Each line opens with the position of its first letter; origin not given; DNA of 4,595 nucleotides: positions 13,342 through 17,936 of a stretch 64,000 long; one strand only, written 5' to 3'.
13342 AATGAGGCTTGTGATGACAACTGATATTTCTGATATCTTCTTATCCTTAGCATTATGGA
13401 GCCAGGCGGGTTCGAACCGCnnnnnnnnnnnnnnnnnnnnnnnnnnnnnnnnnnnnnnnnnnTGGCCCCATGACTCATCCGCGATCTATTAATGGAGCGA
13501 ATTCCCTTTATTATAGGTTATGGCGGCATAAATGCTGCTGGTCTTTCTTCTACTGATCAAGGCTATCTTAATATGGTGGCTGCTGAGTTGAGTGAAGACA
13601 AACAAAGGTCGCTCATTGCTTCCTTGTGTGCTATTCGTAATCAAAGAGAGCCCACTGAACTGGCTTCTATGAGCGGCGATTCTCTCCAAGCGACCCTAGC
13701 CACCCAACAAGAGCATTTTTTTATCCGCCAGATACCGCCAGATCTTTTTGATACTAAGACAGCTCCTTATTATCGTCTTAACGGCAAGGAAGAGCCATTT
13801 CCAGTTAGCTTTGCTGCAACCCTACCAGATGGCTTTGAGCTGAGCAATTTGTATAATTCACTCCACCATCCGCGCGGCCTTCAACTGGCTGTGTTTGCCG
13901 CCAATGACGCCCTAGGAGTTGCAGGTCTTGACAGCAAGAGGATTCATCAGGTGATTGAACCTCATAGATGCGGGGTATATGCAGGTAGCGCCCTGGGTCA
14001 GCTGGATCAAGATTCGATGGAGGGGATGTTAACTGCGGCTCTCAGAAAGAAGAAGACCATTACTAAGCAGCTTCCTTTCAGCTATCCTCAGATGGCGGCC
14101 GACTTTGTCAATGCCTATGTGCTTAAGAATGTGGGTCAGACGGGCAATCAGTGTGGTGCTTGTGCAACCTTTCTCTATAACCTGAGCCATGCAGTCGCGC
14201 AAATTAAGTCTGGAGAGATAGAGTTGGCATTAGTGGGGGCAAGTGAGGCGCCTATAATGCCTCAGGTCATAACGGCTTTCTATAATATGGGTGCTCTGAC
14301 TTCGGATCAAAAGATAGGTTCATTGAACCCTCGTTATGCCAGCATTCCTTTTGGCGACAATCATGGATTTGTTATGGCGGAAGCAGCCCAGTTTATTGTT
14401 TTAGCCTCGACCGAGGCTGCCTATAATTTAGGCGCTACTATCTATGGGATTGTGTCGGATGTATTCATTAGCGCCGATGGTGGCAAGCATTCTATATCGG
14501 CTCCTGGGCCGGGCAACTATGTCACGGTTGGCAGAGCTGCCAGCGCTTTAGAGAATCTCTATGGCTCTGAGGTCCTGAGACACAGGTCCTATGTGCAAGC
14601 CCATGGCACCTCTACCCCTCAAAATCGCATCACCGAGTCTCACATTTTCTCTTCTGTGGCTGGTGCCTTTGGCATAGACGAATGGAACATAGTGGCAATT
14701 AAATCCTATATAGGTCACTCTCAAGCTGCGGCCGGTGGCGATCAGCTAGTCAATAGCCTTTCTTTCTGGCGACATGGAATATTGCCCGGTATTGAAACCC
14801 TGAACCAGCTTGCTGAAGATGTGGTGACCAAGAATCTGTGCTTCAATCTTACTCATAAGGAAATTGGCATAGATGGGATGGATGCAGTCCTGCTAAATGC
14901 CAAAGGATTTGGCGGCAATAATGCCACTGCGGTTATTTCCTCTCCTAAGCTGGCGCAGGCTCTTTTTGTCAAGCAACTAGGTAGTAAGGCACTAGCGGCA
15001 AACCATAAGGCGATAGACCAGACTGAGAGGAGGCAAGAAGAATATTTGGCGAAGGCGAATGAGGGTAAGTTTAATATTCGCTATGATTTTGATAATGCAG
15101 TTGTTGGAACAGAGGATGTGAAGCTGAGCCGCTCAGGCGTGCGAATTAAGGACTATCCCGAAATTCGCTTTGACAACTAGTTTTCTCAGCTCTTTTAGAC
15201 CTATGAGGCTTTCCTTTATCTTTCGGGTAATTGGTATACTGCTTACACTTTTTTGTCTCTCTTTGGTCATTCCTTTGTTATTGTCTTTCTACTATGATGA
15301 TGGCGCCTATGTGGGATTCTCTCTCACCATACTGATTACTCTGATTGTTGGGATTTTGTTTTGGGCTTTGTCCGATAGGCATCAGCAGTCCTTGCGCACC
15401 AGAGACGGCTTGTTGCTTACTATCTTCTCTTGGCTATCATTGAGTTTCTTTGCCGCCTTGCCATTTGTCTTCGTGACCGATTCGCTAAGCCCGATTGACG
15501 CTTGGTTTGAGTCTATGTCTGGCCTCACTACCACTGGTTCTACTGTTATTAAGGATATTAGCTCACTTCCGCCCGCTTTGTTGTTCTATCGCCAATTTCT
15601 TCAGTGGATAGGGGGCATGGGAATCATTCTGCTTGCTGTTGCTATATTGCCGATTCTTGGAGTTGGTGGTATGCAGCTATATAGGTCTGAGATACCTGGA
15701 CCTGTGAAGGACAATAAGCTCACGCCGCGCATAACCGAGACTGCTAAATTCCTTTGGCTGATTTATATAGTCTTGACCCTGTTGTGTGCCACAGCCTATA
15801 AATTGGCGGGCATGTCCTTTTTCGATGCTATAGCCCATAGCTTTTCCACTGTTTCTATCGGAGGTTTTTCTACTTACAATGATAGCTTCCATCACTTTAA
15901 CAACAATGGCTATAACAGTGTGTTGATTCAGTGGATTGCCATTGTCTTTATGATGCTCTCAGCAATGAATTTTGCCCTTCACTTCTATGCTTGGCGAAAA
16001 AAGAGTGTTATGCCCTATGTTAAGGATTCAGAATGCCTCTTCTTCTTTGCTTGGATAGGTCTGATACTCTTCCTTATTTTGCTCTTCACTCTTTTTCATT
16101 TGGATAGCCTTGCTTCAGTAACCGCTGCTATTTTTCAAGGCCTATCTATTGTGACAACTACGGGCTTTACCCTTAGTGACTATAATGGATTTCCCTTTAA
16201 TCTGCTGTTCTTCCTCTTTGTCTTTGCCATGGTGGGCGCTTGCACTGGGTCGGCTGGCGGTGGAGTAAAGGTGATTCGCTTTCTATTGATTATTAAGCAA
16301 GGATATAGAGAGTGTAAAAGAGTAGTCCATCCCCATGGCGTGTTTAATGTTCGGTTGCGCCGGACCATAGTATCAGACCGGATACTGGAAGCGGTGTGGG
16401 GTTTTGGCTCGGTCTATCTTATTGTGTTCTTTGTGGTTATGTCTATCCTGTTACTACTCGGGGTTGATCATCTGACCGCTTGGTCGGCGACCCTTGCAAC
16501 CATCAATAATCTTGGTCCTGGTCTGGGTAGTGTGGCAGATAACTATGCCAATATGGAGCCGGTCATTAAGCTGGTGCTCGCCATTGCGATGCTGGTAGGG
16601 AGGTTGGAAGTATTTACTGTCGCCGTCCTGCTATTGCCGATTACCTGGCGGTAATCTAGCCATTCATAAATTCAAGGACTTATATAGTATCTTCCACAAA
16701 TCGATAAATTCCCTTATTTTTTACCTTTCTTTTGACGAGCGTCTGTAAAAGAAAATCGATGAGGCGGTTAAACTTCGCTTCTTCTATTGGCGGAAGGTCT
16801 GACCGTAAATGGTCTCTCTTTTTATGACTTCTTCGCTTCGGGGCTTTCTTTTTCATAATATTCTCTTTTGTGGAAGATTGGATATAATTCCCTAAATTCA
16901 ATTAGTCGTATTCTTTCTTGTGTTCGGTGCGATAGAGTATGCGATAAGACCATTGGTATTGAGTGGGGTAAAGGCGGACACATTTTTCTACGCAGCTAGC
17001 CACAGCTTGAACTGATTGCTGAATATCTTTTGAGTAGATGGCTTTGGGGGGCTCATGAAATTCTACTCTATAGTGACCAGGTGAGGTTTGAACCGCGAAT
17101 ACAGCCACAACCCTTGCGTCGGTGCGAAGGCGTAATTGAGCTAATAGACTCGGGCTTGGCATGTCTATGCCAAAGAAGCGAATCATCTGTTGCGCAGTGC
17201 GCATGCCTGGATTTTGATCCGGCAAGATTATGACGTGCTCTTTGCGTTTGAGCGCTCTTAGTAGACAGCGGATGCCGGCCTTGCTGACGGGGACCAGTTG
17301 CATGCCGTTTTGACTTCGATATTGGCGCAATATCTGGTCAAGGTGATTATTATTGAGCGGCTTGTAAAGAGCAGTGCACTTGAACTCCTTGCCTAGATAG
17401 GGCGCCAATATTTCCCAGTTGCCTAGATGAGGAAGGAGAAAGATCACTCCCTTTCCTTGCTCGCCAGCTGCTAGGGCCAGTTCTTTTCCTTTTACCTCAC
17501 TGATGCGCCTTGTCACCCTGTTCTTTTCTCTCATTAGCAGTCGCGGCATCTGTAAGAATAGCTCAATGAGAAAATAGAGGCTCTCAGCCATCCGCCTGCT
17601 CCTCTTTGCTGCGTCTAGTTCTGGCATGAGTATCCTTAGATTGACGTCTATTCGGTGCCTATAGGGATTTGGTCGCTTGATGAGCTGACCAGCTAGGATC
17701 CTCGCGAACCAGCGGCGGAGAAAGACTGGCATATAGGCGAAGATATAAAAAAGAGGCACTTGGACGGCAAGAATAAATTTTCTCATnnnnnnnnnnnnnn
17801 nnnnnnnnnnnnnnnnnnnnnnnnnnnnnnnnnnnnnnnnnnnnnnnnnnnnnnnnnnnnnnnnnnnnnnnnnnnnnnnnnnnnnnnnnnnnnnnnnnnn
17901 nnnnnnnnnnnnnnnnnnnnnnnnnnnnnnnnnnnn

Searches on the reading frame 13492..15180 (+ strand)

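Call 7: search_protein_families(library=pfam, proteins=[window:13492-15180:+], max_evalue=0.01)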
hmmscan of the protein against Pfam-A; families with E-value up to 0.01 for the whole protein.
window:13492-15180:+ (562 aa): 2 families
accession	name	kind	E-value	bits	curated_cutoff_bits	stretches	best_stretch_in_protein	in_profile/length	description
PF00109.32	ketoacyl-synt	-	3.6e-17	63.2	20.8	1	130-309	90-251/252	Beta-ketoacyl synthase, N-terminal domain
PF02801.28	Ketoacyl-synt_C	-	1.3e-11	44.9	20.8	1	318-433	1-114/119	Beta-ketoacyl synthase, C-terminal domain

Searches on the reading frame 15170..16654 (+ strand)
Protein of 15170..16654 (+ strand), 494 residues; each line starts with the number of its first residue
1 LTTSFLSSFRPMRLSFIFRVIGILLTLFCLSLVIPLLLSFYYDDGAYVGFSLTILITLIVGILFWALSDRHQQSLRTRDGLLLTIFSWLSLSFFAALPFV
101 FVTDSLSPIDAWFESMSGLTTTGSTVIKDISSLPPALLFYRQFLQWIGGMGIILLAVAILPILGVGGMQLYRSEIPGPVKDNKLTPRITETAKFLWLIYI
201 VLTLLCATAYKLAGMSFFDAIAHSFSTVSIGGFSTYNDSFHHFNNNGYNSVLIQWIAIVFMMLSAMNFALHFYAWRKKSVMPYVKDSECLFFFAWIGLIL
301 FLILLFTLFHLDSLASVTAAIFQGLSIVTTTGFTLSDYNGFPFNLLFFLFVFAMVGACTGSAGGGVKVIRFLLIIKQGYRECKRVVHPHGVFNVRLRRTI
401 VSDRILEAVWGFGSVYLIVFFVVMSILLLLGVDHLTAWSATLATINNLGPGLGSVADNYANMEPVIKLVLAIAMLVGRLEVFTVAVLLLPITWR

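Call 7: search_protein_families(library=pfam, proteins=[window:15170-16654:+], max_evalue=0.01)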
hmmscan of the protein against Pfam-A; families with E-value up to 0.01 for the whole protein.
window:15170-16654:+ (494 aa): 1 family
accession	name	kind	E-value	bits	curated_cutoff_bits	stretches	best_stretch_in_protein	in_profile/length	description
PF02386.22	TrkH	-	4.4e-81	273.3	27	1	52-487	7-489/502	Cation transport protein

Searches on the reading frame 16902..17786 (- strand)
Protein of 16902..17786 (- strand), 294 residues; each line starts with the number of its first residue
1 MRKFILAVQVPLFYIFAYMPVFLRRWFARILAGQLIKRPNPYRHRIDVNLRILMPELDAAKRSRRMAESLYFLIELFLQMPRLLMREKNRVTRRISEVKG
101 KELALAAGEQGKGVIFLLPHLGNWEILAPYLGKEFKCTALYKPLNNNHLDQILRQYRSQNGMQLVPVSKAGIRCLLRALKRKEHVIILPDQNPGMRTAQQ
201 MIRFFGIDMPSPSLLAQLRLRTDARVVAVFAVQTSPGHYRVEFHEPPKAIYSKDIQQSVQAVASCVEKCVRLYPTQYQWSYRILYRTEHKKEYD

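Call 7: search_protein_families(library=pfam, proteins=[window:16902-17786:-], max_evalue=0.01)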
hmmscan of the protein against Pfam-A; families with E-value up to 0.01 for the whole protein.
window:16902-17786:- (294 aa): 1 family
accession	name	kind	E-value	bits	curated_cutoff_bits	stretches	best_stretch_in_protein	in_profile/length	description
PF03279.18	Lip_A_acyltrans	-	7.3e-40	137.4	22.3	1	11-279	21-288/295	Bacterial lipid A biosynthesis acyltransferase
